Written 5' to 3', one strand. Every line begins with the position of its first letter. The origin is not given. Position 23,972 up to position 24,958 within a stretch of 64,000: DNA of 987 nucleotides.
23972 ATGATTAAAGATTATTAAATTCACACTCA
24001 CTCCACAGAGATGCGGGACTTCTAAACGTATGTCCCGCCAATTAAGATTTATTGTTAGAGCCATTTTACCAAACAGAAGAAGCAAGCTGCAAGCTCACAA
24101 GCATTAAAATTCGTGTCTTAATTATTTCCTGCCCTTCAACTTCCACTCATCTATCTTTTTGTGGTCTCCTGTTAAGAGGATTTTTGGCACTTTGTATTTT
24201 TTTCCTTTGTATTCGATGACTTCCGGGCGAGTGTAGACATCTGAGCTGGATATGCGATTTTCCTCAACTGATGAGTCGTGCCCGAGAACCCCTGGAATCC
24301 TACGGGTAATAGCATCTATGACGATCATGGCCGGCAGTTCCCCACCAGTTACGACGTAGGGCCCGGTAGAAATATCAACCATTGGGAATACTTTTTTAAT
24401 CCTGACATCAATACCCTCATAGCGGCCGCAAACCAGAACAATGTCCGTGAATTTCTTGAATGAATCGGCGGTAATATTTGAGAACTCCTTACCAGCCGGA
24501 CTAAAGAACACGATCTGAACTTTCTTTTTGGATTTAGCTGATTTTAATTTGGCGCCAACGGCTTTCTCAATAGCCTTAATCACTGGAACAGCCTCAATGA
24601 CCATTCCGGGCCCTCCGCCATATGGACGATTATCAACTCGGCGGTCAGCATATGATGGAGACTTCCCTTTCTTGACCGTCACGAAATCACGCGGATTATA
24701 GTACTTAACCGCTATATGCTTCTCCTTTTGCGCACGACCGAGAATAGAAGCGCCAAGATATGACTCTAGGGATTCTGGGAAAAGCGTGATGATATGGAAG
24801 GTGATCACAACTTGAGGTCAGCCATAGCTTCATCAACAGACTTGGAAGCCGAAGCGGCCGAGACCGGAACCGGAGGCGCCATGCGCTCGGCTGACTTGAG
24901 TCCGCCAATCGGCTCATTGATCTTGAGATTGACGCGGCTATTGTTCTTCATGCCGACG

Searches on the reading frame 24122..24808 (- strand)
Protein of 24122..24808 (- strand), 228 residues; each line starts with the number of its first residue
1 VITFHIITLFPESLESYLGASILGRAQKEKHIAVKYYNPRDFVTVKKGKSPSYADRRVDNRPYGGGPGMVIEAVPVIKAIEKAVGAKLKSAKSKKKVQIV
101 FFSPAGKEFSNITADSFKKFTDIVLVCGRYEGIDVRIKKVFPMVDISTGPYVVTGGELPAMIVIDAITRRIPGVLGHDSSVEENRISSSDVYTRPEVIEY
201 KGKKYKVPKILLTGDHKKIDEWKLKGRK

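Call 14: search_protein_families(library=pfam, proteins=[window:24122-24808:-], max_evalue=0.01)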
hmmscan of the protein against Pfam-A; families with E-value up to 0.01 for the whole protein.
window:24122-24808:- (228 aa): 1 family
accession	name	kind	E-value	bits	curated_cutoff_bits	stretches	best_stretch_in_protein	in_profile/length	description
PF01746.26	tRNA_m1G_MT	-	1.2e-30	107.1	27.3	1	55-225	23-184/195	tRNA (Guanine-1)-methyltransferase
